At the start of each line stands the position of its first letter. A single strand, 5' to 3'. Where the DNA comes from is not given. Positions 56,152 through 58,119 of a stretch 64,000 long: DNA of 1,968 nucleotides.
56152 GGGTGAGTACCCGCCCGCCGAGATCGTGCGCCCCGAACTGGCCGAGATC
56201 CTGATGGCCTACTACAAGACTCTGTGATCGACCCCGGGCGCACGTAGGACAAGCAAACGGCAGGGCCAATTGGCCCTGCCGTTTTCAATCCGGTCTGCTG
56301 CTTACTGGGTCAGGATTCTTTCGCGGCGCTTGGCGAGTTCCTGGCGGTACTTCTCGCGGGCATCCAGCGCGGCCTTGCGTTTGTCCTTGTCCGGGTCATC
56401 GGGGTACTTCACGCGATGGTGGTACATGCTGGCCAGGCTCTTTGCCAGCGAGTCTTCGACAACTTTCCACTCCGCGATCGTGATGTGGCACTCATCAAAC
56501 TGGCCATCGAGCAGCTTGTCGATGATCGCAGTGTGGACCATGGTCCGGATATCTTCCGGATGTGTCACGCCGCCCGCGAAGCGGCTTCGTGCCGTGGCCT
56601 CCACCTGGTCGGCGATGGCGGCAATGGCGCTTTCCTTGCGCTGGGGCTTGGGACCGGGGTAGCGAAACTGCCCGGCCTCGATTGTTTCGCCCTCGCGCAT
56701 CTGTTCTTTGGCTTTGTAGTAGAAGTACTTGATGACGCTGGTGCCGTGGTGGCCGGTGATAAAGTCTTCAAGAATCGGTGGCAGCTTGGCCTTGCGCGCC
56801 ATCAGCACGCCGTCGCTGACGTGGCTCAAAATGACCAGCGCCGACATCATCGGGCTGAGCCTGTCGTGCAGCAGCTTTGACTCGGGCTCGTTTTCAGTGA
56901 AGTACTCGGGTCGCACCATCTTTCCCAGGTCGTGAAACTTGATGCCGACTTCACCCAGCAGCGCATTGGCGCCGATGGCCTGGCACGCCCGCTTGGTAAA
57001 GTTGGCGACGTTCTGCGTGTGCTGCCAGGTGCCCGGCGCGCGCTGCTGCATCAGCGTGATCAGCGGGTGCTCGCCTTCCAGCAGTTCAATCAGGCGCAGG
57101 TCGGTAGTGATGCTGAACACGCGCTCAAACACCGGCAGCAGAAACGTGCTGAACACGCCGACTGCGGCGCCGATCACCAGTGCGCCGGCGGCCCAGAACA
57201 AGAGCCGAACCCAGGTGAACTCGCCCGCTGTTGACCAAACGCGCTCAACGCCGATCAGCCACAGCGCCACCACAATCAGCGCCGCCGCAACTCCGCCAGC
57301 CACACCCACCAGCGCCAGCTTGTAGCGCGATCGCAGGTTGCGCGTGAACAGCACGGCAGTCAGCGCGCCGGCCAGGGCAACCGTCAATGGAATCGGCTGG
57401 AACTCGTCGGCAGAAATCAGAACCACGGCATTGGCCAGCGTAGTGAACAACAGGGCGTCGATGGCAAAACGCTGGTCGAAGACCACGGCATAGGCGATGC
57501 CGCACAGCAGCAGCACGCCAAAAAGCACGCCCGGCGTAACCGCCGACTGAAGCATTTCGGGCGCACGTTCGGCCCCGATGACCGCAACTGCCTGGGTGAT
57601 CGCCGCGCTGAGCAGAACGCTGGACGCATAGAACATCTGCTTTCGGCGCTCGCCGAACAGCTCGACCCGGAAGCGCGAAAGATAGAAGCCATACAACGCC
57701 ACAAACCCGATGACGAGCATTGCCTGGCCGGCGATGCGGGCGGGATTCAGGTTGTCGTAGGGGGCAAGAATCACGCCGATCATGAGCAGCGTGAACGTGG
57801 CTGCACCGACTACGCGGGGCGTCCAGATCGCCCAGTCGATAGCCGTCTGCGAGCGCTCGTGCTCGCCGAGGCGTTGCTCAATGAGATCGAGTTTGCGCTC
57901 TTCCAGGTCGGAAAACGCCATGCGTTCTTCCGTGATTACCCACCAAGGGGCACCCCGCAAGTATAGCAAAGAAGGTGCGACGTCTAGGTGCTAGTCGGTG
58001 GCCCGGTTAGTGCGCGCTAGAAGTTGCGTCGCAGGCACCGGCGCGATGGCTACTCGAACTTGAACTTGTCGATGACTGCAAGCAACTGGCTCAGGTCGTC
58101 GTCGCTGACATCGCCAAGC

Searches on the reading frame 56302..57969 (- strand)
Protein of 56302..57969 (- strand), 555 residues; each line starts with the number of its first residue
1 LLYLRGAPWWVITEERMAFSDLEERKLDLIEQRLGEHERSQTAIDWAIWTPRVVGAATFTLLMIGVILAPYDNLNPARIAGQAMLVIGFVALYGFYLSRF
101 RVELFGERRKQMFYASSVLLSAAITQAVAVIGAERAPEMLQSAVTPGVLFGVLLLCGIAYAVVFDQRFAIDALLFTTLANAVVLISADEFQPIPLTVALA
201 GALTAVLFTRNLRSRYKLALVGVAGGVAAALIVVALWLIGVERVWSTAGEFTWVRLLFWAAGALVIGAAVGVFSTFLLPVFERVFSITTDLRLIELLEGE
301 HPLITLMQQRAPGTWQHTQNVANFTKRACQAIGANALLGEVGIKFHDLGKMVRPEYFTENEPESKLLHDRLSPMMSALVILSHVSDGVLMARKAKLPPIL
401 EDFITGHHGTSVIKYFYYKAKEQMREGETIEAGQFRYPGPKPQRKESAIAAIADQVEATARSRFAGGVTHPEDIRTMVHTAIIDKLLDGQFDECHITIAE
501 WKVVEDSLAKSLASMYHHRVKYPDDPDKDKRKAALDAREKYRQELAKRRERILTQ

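Call 67: search_protein_families(library=pfam, proteins=[window:56302-57969:-])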
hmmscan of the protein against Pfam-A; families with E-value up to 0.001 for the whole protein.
window:56302-57969:- (555 aa): 2 families
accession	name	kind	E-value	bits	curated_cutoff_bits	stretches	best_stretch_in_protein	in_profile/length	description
PF07698.17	7TM-7TMR_HD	-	4.7e-15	56.5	29.4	1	78-289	3-190/190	7TM receptor with intracellular HD hydrolase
PF01966.28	HD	-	1.4e-10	41.9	22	1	314-458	1-115/116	HD domain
